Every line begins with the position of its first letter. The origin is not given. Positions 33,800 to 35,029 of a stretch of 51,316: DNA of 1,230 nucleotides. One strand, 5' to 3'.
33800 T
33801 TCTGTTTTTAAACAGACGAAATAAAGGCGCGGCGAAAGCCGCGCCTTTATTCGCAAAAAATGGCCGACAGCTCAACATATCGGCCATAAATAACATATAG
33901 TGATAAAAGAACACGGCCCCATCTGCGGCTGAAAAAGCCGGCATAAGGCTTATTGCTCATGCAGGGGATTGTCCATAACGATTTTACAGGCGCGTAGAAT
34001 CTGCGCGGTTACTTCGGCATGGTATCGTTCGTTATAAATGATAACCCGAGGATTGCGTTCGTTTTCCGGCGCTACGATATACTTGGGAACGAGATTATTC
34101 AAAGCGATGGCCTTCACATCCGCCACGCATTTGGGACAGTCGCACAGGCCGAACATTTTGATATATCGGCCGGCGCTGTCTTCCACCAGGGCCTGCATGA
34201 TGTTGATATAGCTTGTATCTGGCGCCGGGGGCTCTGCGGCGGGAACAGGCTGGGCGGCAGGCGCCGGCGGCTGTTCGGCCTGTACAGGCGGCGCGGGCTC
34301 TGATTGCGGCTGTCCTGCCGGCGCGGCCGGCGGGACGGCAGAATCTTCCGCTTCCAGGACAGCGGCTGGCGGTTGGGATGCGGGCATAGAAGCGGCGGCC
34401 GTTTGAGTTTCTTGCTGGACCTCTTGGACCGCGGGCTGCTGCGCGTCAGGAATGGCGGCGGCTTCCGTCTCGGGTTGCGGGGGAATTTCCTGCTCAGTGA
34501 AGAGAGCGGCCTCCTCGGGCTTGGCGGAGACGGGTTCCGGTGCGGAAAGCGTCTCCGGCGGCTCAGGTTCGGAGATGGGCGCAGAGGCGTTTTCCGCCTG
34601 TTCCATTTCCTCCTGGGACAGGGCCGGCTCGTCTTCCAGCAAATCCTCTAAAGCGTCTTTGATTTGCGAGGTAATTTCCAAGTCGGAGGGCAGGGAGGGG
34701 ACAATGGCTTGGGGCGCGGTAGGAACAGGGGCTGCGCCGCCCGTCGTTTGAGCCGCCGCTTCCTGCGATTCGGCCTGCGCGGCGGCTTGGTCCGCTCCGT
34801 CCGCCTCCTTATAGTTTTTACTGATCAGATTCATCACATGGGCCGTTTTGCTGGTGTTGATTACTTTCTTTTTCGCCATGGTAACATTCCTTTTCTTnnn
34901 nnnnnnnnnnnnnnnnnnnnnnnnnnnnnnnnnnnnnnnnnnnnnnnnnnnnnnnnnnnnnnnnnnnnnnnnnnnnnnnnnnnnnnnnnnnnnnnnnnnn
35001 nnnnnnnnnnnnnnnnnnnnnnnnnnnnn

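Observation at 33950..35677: Orphan ParA-type ATPase with a ComFB-domain partner, encoded convergent to the fla/che operon and divergent from fliD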

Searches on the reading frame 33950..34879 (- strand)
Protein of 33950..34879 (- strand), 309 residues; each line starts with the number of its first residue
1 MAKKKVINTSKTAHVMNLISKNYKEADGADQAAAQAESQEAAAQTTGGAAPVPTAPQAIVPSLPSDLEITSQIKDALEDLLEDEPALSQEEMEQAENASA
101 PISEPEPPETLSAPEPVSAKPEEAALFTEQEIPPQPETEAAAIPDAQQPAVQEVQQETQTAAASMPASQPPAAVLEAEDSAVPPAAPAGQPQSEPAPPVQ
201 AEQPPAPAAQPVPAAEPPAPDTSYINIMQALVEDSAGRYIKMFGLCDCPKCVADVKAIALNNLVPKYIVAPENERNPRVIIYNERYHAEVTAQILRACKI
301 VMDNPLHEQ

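Call 3: search_protein_families(library=pfam, proteins=[window:33950-34879:-], max_evalue=0.01)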
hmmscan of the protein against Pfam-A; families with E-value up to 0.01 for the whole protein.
window:33950-34879:- (309 aa): 1 family
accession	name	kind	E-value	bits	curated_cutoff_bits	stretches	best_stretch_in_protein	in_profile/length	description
PF10719.14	ComFB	-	4.6e-15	55.9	25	1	226-305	2-83/83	Late competence development protein ComFB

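Call 4: search_protein_families(library=ncbifam, proteins=[window:33950-34879:-], max_evalue=0.01)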
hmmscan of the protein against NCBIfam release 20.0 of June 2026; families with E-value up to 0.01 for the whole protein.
window:33950-34879:- (309 aa): 1 family
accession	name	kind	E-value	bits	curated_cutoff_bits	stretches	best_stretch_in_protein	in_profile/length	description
NF052654.1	CmpProtComFBBac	equivalog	5.8e-06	26.3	120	1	225-272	3-51/84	late competence protein ComFB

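Call 14: find_homologous_proteins(query=window:33950-34879:-, max_evalue=0.001)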
Query window:33950-34879:- (309 aa): 353 proteins with E <= 0.001 among 8000 candidates; the best 120 are listed.
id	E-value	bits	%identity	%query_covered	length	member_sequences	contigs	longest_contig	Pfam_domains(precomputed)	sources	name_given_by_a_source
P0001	1.8e-184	630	100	100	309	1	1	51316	PF10719.15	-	-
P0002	1.4e-108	381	66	100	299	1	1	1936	PF10719.15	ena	-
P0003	6.1e-61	225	48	100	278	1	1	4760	PF10719.15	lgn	-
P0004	1.3e-58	217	50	100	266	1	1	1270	PF10719.15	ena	-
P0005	4.5e-57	212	71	37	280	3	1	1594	PF10719.15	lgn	-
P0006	4.0e-50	189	66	34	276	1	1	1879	PF10719.15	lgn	-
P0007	4.1e-43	166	43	100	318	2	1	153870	PF10719.15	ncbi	-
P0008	7.9e-43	165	42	26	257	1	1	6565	PF10719.15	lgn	-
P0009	1.3e-42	164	38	99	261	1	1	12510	PF10719.15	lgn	-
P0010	1.4e-42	164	51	28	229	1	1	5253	PF10719.15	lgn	-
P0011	5.4e-42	162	62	28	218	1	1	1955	PF10719.15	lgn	-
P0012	2.7e-41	160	40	99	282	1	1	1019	PF10719.15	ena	-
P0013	3.2e-41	160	37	98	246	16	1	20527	PF10719.15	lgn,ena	-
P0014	4.2e-41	160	40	99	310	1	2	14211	PF10719.15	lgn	-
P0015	1.2e-40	158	43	100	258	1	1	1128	PF10719.15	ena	-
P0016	3.4e-40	157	40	99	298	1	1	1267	PF10719.15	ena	-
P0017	1.5e-39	154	61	28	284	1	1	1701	PF10719.15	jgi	-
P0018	2.6e-39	154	53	32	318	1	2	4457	PF10719.15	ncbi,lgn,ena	-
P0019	1.5e-38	151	54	28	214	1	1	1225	PF10719.15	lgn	-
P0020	1.1e-37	148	35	100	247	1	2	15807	PF10719.15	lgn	-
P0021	1.8e-37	148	63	30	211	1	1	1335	PF10719.15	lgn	-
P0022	2.0e-37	147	46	49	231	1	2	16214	PF10719.15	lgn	-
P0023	3.8e-36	143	50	35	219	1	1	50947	PF10719.15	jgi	jgi:hypothetical protein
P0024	7.9e-36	142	35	98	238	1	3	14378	PF10719.15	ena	-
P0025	9.7e-36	142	44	44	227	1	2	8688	PF10719.15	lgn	-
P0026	1.1e-35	142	51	32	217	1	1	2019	PF10719.15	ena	-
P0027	2.3e-35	141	37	100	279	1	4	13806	PF10719.15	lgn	-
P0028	3.1e-35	140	54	28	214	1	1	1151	PF10719.15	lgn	-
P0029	1.4e-34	138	54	30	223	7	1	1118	PF10719.15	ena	-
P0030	1.9e-34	138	54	28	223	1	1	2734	PF10719.15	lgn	-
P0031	2.0e-34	138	57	29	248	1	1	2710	PF10719.15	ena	-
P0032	3.3e-34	137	36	100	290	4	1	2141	PF10719.15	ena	-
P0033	3.5e-34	137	57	29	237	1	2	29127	PF10719.15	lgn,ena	-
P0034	3.7e-34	137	57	29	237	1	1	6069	PF10719.15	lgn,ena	-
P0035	6.6e-34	136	58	29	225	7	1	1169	PF10719.15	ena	-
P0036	6.8e-34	136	60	28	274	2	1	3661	PF10719.15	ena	-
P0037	7.0e-34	136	48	29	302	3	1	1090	PF10719.15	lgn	-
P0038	1.6e-33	135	54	28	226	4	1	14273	PF10719.15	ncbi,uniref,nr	ncbi:late competence development ComFB family protein [Oscillibacter sp.]|uniref:late competence dev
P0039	2.2e-33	134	48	37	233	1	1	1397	PF10719.15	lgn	-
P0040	2.4e-33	134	46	34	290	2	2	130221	PF10719.15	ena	-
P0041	2.6e-33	134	49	40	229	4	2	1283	PF10719.15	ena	-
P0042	3.2e-33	134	43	26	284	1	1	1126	PF10719.15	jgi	jgi:competence protein ComFB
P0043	6.6e-33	133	56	29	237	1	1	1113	PF10719.15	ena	-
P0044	8.3e-33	132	56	37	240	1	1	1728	PF10719.15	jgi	jgi:hypothetical protein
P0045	1.4e-32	132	59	28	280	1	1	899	PF10719.15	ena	-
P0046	1.8e-32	131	49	41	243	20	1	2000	PF10719.15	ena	-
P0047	3.8e-32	130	59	28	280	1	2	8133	PF10719.15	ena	-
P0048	4.2e-32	130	48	28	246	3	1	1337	PF10719.15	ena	-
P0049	5.2e-32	130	44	27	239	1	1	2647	PF10719.15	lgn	-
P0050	6.6e-32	129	35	100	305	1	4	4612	PF10719.15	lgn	-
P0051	8.1e-32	129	47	37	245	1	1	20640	PF10719.15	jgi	-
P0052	9.6e-32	129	54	29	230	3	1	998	PF10719.15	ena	-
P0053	1.1e-31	129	53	28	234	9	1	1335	PF10719.15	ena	-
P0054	1.4e-31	128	55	29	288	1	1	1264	PF10719.15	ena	-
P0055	1.7e-31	128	55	29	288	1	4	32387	PF10719.15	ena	-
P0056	1.8e-31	128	55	29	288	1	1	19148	PF10719.15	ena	-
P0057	2.0e-31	128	55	29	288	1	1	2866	PF10719.15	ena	-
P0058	2.0e-31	128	59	28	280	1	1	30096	PF10719.15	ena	-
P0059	2.1e-31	128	55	29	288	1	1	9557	PF10719.15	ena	-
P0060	2.3e-31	128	38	99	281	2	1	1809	PF10719.15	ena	-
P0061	4.2e-31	127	31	100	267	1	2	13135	PF10719.15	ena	-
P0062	4.9e-31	127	48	28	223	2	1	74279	PF10719.15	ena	-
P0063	5.4e-31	126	63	27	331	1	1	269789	PF10719.15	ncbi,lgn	-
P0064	8.6e-31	126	52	28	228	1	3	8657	PF10719.15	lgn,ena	-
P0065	1.1e-30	125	52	28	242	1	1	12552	PF10719.15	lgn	-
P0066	1.3e-30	125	38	99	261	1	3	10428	PF10719.15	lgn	-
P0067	1.3e-30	125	57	29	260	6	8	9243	PF10719.15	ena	-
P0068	2.2e-30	124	55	29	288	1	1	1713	PF10719.15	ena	-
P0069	2.5e-30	124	53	31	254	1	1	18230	PF10719.15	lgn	-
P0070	4.9e-30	123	51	28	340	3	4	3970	PF10719.15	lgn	-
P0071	5.4e-30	123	52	29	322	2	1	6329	PF10719.15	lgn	-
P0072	5.5e-30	123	36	100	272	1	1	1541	PF10719.15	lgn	-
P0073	5.5e-30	123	53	28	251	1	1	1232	PF10719.15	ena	-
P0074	7.0e-30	123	38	39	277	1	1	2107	PF10719.15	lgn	-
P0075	7.7e-30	123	53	28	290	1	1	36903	PF10719.15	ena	-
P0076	7.8e-30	123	54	28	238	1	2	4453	PF10719.15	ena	-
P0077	8.1e-30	123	54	28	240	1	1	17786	PF10719.15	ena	-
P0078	1.1e-29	122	52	36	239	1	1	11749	PF10719.15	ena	-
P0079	1.2e-29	122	36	43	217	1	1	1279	PF10719.15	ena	-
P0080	1.2e-29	122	56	28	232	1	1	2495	PF10719.15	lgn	-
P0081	1.4e-29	122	54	28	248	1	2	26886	PF10719.15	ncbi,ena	-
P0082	1.6e-29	122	53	28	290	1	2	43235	PF10719.15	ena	-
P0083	2.1e-29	121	55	29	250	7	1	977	PF10719.15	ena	-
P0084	2.2e-29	121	36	48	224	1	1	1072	PF10719.15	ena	-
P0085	2.5e-29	121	54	28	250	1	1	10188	PF10719.15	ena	-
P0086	2.8e-29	121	47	41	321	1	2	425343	PF10719.15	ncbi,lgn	-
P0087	3.1e-29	121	53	28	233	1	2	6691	PF10719.15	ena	-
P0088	3.3e-29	121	54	28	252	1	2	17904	PF10719.15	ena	-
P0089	4.3e-29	120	41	25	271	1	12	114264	PF10719.15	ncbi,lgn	-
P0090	4.7e-29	120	53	28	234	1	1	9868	PF10719.15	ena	-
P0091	5.0e-29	120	39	30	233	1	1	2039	PF10719.15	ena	-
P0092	7.2e-29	119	56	29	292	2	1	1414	PF10719.15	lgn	-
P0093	8.9e-29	119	39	30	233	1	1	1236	PF10719.15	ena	-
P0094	1.6e-28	118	55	29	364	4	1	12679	PF10719.15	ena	-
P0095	1.8e-28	118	48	30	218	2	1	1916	PF10719.15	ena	-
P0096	2.0e-28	118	51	29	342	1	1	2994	PF10719.15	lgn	-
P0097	3.0e-28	117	39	30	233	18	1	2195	PF10719.15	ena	-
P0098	3.1e-28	117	34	99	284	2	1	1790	PF10719.15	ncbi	-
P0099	3.3e-28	117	35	98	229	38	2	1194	PF10719.15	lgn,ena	-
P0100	3.9e-28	117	42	43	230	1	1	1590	PF10719.15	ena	-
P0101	5.4e-28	117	41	43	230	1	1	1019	PF10719.15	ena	-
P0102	6.8e-28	116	44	43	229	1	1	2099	PF10719.15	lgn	-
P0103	7.2e-28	116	38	30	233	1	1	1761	PF10719.15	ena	-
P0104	7.3e-28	116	41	43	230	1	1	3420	PF10719.15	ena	-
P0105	8.5e-28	116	56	28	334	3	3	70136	PF10719.15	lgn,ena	-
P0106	9.4e-28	116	53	28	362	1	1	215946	PF10719.15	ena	-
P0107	9.4e-28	116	52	30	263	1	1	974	PF10719.15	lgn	-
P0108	1.0e-27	116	41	43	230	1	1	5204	PF10719.15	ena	-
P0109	1.1e-27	116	42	43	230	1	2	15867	PF10719.15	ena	-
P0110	1.3e-27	115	44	42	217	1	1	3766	PF10719.15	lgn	-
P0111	1.5e-27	115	42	43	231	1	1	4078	PF10719.15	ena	-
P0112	1.6e-27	115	55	30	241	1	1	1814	PF10719.15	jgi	jgi:hypothetical protein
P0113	1.8e-27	115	51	27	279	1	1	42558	PF10719.15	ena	-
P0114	1.9e-27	115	42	43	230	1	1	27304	PF10719.15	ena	-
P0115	2.1e-27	115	44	43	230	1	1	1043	PF10719.15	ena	-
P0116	2.2e-27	115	34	100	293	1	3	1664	PF10719.15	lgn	-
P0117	2.2e-27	115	35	99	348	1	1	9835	PF10719.15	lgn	-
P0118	2.2e-27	115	44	43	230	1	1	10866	PF10719.15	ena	-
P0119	2.6e-27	114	44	37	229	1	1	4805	PF10719.15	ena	-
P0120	3.0e-27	114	32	100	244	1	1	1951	PF10719.15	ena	-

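Call 18: find_related_loci(query=A1, collection=genome_contigs, flank=10000)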
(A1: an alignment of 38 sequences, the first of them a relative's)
Query A1 (309 aa) in genome_contigs; peptide patterns used: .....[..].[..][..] (x = any residue, [..] = any of these).
387 stretches matched a pattern; 316 encode a relative of the query (tblastn E <= 1e-3); the best 80 are kept; 80 distinct loci.
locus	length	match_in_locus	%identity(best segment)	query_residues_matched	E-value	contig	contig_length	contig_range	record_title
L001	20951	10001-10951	43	1-308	1e-57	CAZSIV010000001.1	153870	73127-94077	MAG TPA_asm: uncultured Oscillospiraceae bacterium isolate SRP287540_co1_231 genome assembly, contig: NODE_32_length_153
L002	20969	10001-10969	43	1-308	9e-54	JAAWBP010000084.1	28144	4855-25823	MAG: Oscillospiraceae bacterium isolate ABMPRH_77_0 k141_884703, whole genome shotgun sequence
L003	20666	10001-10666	36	8-309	2e-38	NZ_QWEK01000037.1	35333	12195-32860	Pseudoflavonifractor sp. 524-17 Scaffold29_1, whole genome shotgun sequence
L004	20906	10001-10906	34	1-309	2e-38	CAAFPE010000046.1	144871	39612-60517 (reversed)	MAG TPA_asm: uncultured Oscillospiraceae bacterium, isolate HGM13113, WGS project CAAFPE010000000 data, contig: SRS25523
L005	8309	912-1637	35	8-309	8e-36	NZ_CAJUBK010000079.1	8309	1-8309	MAG: uncultured Oscillibacter sp. isolate MGBC125253, whole genome shotgun sequence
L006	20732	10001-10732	35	8-309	2e-35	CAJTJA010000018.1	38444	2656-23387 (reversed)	MAG TPA_asm: uncultured Oscillibacter sp. isolate MGBC101978 genome assembly, contig: MGBC101978.18, whole genome shotgu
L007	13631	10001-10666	35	8-309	1e-35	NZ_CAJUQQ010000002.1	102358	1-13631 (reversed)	MAG: uncultured Oscillibacter sp. isolate MGBC163329, whole genome shotgun sequence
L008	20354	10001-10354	56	193-308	3e-35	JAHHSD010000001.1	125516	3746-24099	MAG: Oscillospiraceae bacterium isolate MAG047 MAG047_1, whole genome shotgun sequence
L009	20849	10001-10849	35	1-309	4e-35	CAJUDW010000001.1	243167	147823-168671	MAG TPA_asm: uncultured Oscillibacter sp. isolate MGBC130208 genome assembly, contig: MGBC130208.1, whole genome shotgun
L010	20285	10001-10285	60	217-307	4e-35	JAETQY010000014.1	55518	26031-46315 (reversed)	MAG: Bacillota bacterium isolate S28_Bin1 scaffold_570_2, whole genome shotgun sequence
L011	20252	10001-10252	63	224-307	1e-34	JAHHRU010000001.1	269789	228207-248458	MAG: Allofournierella sp. isolate MAG038 MAG038_1, whole genome shotgun sequence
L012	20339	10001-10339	50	186-309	4e-34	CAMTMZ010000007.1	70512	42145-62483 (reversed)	MAG TPA_asm: uncultured Firmicutes bacterium isolate SRR12464007_bin.3_metawrap_v1.3_MAG genome assembly, contig: NODE.1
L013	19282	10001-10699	37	8-309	3e-34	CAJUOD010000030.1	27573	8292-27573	MAG TPA_asm: uncultured Oscillibacter sp. isolate MGBC145212 genome assembly, contig: MGBC145212.30, whole genome shotgu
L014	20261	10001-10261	59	221-307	9e-34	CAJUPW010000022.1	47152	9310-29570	MAG TPA_asm: uncultured Oscillospiraceae bacterium isolate MGBC165440 genome assembly, contig: MGBC165440.22, whole geno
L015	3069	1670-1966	53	210-308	3e-33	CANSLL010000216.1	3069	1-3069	MAG TPA_asm: uncultured Clostridia bacterium isolate SRR13921777_bin.10_metawrap_v1.3_MAG genome assembly, contig: NODE.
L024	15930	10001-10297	55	210-308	8e-32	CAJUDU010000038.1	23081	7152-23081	MAG TPA_asm: uncultured Butyricicoccus sp. isolate MGBC131967 genome assembly, contig: MGBC131967.38, whole genome shotg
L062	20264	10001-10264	53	221-308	4e-29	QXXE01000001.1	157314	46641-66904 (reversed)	Clostridiaceae bacterium strain 9 Scaffold1_1, whole genome shotgun sequence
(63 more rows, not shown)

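Call 22: search_solved_structures(query=A1, max_evalue=1, show_alignments=3)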
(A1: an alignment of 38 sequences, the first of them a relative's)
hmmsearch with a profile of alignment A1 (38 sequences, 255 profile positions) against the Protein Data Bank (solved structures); distinct sequences matched with E-value up to 1: 1.
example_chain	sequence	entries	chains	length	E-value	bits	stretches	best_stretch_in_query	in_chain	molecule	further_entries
4wai_A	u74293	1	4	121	1.1e-07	35.6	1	167-250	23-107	ComF operon protein 2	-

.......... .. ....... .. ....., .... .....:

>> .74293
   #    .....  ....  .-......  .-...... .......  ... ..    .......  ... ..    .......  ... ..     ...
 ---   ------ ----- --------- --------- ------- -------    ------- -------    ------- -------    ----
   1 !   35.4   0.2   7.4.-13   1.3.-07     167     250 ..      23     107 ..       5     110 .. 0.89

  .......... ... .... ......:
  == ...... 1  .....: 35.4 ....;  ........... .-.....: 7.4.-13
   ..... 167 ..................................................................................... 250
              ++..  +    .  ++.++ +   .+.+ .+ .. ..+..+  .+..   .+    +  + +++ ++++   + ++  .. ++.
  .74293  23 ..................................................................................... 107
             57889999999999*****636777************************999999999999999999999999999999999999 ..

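Call 31: predict_structure(alignment_id=A1)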
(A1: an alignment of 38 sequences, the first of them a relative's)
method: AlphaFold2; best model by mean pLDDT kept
length: 309 residues; sequences in the alignment: 38
mean_pLDDT: 68.3   pTM: 0.39
mean pLDDT of the five models: 68.3, 67.2, 66.2, 65.7, 65.3
residues with pLDDT >= 90: 90; 70-90: 24; 50-70: 132; < 50: 63
segments of 3 or more residues with pLDDT < 50: 1-4, 24-41, 43-49, 111-113, 125-131, 161-165
pLDDT, mean of each block of 10 residues (from residue 1): 50 60 47 41 46 54 69 89 66 56 58 48 48 56 53 51 52 52 55 60 64 81 97 98 96 98 97 95 98 98 87
secondary structure, 60 per line:
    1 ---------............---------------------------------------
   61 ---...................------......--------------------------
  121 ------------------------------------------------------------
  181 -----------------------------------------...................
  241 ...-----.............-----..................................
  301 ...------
elements in order: H10-21 H64-82 H89-94 E222-226 H227-243 H249-261 E267-271 H272-303

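Call 38: fold_search(model_id=the predicted structure, library=pdb)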
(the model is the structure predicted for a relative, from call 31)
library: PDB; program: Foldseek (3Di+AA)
matches with E <= 10: 47; with E <= 0.001: 1
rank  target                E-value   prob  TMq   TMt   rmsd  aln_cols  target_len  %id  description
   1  4wai_D                4.7e-04  1.00  0.23  0.74   2.1        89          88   17  Structural characterization of the late competence protein ComFB from Bacillus subtilis. (released 2014-12-10)
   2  4wai_B                1.2e-03  1.00  0.24  0.74   2.7        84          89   18  Structural characterization of the late competence protein ComFB from Bacillus subtilis. (released 2014-12-10)
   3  4wai_A                1.3e-03  1.00  0.24  0.72   2.5        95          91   17  Structural characterization of the late competence protein ComFB from Bacillus subtilis. (released 2014-12-10)
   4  8hja_B                1.7e-03  1.00  0.23  0.54   4.3        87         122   21  The crystal structure of syn_CdgR-(c-di-GMP) from Synechocystis sp. PCC 6803 (released 2023-03-29)
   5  8hja_A                2.1e-03  1.00  0.24  0.45   3.7        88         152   22  The crystal structure of syn_CdgR-(c-di-GMP) from Synechocystis sp. PCC 6803 (released 2023-03-29)
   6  6kjg_C                7.8e-01  0.11  0.11  0.10   8.7        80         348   15  Crystal structure of PsoF (released 2019-09-18)
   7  6kjg_B                7.8e-01  0.11  0.11  0.10   8.6        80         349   14  Crystal structure of PsoF (released 2019-09-18)
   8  9auf_A                2.0e+00  0.07  0.11  0.09  12.6        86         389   17  Cas9d 20bp R-loop Complex (released 2025-01-15)
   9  1g9l_MODEL_1_A        2.7e+00  0.06  0.12  0.21  18.4       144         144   14  SOLUTION STRUCTURE OF THE PABC DOMAIN OF HUMAN POLY(A) BINDING PROTEIN (released 2001-03-14)
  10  7od1_A                2.7e+00  0.03  0.10  0.08   9.8        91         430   13  Crystal structure of RBR ubiquitin ligase ARIH2 (released 2021-09-15)
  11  2j0o_A                3.3e+00  0.02  0.09  0.09  12.0       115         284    9  Shigella Flexneri IpaD (released 2006-11-02)
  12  5vxk_A                3.5e+00  0.02  0.09  0.10  11.9       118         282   12  2.55 A resolution structure of IpaD from Shigella flexneri in complex with single-domain antibody JMK-H2 (released 2017-08-30)
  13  7nqr_A                3.7e+00  0.03  0.10  0.08  17.2        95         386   10  Plasmodium falciparum Hsp70-x chaperone nucleotide binding domain in complex with Z287256168 (released 2021-03-10)
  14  6d57_B                4.0e+00  0.06  0.12  0.23  12.5        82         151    8  Campylobacter jejuni ferric uptake regulator S1 metalated (released 2018-05-23)
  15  5y6o_A                4.0e+00  0.04  0.11  0.24  10.1        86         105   17  Crystal structure of DAXX N-terminal four-helix bundle domain (4HB) in complex with ATRX (released 2017-10-25)
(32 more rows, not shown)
